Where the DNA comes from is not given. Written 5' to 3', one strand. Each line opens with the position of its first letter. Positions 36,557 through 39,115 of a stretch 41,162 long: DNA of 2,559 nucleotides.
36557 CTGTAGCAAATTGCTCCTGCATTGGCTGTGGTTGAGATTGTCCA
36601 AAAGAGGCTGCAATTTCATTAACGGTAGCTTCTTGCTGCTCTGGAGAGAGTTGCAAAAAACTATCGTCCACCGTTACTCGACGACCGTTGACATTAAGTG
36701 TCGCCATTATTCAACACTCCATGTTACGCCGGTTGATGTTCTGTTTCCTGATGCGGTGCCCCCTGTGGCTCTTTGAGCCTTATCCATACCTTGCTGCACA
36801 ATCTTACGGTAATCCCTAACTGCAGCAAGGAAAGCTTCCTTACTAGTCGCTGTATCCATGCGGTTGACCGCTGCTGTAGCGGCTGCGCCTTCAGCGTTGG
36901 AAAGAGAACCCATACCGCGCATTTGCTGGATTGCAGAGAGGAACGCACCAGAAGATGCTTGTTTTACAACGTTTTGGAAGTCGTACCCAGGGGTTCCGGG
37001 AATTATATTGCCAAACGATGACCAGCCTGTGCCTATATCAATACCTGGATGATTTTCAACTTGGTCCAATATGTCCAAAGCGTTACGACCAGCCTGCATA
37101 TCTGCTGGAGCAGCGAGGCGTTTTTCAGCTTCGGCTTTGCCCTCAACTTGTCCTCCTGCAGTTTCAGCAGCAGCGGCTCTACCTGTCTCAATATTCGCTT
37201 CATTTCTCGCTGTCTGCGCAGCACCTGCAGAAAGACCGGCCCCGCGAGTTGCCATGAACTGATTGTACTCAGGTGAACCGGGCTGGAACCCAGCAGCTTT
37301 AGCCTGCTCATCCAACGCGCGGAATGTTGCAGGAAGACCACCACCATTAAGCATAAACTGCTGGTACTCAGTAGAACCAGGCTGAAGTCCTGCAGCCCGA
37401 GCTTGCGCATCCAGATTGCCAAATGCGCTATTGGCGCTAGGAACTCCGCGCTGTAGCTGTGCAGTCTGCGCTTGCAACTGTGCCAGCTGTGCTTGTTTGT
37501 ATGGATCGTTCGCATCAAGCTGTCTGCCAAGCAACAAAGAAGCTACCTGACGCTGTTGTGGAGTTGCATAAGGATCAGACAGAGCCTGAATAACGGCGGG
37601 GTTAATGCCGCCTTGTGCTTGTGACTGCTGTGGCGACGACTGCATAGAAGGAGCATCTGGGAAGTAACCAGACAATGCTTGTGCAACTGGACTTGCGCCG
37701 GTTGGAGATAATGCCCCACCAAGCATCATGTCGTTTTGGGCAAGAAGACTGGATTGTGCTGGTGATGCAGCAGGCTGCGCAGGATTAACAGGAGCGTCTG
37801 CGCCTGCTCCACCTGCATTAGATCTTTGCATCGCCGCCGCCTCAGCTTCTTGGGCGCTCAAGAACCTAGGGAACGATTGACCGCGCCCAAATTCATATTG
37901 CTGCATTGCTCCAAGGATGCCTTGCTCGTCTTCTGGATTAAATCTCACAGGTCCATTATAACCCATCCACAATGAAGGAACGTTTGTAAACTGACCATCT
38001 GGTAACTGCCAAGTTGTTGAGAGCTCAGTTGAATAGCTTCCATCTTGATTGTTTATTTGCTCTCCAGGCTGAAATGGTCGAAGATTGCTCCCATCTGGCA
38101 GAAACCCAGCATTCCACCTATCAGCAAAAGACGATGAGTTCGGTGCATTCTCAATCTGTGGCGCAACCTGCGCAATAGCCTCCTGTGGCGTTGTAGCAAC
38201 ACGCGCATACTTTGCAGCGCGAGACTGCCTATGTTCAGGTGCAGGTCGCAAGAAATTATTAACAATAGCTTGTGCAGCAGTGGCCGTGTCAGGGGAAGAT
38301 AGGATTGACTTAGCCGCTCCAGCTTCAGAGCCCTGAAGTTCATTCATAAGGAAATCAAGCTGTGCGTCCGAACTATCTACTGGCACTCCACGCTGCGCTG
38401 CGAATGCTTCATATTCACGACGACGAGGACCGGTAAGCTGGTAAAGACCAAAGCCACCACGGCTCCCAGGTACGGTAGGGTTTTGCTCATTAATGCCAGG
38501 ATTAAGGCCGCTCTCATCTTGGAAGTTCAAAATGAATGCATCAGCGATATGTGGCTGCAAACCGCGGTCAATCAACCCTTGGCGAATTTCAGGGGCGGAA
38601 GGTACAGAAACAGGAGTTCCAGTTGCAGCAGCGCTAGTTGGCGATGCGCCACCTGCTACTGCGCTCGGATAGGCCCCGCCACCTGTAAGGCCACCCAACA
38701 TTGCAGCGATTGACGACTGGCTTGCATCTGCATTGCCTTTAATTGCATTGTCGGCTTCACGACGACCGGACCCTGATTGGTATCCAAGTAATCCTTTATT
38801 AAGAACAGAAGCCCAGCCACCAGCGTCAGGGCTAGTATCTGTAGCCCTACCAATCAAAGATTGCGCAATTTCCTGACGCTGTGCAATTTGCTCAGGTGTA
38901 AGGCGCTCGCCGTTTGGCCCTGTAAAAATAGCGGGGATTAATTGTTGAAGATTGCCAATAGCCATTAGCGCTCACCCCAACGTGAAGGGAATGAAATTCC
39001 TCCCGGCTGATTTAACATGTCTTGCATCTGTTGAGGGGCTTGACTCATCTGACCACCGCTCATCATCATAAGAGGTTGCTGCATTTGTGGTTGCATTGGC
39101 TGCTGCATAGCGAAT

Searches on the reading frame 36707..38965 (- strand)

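Call 64: search_protein_families(library=pfam, proteins=[window:36707-38965:-], max_evalue=0.001)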
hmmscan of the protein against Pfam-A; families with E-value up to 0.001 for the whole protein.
window:36707-38965:- (752 aa): 1 family
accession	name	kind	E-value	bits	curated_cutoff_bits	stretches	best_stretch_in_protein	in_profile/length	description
PF18013.6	Phage_lysozyme2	-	1.4e-20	74.4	28.2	1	126-252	5-135/140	Phage tail lysozyme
